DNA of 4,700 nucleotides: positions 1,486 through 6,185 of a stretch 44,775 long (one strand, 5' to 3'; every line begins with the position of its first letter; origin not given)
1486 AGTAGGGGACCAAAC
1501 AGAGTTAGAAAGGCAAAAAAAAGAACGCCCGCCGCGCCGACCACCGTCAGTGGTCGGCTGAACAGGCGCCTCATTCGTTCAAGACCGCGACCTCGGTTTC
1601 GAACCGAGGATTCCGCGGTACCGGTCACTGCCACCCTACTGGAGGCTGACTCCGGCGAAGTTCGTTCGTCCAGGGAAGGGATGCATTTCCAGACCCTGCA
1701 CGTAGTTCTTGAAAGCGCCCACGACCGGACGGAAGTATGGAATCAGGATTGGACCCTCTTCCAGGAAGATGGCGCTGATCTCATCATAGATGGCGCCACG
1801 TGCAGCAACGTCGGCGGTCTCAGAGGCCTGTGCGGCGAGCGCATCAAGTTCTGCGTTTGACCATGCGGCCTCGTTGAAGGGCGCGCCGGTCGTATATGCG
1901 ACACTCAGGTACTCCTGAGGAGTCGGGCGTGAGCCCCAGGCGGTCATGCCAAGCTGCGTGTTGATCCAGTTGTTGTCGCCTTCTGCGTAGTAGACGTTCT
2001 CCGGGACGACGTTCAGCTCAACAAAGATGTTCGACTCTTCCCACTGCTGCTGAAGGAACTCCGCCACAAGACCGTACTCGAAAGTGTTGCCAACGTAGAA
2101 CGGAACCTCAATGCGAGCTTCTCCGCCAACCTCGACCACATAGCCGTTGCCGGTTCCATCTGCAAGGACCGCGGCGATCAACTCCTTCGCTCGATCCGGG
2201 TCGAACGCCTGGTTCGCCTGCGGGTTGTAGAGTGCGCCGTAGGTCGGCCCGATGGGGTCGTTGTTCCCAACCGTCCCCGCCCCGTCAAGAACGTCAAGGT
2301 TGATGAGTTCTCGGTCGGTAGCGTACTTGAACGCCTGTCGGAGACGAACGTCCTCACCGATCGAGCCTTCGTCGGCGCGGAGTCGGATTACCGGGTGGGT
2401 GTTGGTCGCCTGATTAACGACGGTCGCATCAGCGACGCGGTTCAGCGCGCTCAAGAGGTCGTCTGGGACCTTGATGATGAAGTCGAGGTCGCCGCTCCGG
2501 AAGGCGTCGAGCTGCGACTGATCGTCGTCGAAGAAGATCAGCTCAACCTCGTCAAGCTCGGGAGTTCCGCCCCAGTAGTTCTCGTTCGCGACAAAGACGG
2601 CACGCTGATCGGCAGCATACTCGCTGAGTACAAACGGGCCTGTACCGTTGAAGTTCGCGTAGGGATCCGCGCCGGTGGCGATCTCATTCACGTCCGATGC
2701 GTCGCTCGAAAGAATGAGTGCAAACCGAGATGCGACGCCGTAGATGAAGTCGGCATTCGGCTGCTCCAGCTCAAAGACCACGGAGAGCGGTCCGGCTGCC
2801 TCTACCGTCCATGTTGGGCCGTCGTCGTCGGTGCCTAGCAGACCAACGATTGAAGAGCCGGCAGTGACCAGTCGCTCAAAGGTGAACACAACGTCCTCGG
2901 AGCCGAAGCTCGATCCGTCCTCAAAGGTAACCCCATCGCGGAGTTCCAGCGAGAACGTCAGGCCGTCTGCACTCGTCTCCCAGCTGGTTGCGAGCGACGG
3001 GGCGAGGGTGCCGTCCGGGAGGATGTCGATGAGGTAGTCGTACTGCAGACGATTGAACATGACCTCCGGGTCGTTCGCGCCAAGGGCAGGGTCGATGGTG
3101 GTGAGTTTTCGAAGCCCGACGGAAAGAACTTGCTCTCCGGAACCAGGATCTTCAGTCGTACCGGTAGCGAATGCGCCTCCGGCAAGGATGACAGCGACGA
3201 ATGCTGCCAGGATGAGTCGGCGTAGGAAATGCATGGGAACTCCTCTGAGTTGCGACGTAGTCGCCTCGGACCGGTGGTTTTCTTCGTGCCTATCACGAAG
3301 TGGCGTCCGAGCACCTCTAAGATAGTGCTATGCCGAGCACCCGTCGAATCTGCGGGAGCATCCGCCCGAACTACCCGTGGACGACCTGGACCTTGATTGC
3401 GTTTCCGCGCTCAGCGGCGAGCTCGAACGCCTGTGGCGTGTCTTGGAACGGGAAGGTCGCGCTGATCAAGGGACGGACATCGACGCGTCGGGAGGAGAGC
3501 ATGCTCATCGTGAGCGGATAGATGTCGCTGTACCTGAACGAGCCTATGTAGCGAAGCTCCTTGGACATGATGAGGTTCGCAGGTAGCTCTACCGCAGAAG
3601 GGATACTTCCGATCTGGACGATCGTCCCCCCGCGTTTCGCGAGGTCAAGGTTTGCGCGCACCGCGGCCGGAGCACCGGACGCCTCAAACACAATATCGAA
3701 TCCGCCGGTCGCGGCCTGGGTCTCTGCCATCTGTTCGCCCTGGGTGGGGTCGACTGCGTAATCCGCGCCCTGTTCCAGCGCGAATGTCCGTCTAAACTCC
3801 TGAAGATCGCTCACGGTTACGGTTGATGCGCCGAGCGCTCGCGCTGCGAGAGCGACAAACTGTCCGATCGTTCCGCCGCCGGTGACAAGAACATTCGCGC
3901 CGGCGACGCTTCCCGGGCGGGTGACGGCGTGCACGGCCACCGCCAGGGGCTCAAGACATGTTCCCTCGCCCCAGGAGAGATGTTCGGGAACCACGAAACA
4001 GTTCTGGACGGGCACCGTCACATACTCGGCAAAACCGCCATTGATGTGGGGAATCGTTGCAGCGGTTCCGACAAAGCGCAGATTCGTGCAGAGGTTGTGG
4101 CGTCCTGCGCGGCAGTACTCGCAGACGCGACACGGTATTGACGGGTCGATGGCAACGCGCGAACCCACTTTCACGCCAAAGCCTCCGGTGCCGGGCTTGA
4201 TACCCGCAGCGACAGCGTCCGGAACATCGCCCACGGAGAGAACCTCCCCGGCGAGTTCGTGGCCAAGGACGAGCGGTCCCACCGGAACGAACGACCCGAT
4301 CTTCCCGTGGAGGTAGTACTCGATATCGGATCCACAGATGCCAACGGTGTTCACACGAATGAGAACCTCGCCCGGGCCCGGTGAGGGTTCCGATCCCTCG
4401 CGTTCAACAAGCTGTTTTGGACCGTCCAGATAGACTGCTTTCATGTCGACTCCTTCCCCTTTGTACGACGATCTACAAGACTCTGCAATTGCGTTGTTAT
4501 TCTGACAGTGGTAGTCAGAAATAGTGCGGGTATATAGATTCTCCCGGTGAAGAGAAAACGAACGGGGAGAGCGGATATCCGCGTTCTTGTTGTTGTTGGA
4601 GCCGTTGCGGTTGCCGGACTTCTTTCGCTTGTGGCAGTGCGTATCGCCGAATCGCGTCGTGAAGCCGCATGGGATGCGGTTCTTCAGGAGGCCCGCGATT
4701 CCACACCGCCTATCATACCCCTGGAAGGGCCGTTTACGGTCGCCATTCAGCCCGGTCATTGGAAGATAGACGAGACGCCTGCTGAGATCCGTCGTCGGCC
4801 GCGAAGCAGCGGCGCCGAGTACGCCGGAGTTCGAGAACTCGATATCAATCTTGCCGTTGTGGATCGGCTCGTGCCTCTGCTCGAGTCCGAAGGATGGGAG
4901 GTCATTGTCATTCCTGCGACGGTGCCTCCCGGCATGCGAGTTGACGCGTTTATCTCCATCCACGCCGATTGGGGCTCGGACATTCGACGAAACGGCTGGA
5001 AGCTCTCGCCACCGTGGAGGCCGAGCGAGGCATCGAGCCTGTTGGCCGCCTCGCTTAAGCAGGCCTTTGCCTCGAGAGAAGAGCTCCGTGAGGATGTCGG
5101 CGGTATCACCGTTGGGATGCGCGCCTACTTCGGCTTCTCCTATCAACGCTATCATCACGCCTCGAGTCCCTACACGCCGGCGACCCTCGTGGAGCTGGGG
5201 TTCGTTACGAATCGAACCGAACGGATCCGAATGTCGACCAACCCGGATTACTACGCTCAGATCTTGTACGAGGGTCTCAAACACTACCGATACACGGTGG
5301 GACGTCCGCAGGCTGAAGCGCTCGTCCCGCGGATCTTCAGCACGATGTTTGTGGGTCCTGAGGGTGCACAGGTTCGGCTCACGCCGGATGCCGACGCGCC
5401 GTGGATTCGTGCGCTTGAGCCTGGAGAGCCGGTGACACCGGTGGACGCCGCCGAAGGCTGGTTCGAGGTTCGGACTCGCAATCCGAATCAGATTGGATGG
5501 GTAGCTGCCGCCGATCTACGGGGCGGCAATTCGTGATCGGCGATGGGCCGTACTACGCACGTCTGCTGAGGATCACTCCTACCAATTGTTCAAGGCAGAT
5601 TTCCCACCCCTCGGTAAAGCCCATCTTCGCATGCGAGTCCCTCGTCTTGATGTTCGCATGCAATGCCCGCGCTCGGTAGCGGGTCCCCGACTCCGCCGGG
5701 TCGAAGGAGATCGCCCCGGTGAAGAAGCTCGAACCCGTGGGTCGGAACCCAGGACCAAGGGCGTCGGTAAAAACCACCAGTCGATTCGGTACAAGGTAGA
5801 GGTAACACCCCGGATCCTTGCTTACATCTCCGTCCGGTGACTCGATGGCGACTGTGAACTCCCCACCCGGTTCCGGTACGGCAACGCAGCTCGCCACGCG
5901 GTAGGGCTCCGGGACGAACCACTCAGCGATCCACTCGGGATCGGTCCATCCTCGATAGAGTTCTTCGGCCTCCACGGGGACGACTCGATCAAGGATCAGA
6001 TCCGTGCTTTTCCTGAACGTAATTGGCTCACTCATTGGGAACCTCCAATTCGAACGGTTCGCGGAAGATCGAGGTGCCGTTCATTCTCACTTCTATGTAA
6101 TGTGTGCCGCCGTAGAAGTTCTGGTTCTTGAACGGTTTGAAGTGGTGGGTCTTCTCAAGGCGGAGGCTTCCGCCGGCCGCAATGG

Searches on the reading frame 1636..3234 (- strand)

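Call 53: search_protein_families(library=pfam, proteins=[window:1636-3234:-], max_evalue=0.001)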
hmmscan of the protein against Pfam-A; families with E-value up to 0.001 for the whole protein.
window:1636-3234:- (532 aa): 1 family
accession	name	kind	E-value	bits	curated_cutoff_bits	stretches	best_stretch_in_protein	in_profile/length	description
PF00496.27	SBP_bac_5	-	1.5e-69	235.3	32.4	1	77-449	2-363/368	Bacterial extracellular solute-binding proteins, family 5 Middle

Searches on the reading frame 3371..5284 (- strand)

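Call 53: search_protein_families(library=pfam, proteins=[window:3371-5284:-], max_evalue=0.001)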
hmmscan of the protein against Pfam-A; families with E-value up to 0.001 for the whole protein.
window:3371-5284:- (637 aa): 4 families
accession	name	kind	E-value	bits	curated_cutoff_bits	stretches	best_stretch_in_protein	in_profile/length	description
PF08240.17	ADH_N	-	4e-25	88.5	23.5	1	303-434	1-104/104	Alcohol dehydrogenase GroES-like domain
PF00107.32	ADH_zinc_N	-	5.2e-25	88.3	31.8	1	473-596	2-127/129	Zinc-binding dehydrogenase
PF13602.12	ADH_zinc_N_2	-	5.1e-09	37.6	27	1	506-626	2-126/134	Zinc-binding dehydrogenase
PF16912.11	Glu_dehyd_C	-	0.00027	20.9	34.9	1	460-560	29-131/211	Glucose dehydrogenase C-terminus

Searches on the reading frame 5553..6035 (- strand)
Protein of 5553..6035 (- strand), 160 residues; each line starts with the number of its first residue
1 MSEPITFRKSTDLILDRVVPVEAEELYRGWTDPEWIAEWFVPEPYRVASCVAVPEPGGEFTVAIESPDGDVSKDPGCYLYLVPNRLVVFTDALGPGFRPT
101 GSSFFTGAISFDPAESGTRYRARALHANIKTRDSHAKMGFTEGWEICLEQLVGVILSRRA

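Call 53: search_protein_families(library=pfam, proteins=[window:5553-6035:-], max_evalue=0.001)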
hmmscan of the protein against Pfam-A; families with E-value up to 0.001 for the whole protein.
window:5553-6035:- (160 aa): 1 family
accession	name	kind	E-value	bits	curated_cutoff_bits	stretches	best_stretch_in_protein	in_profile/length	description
PF08327.17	AHSA1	-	5.1e-20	72.4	22.1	1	21-153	2-122/125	Activator of Hsp90 ATPase homolog 1-like protein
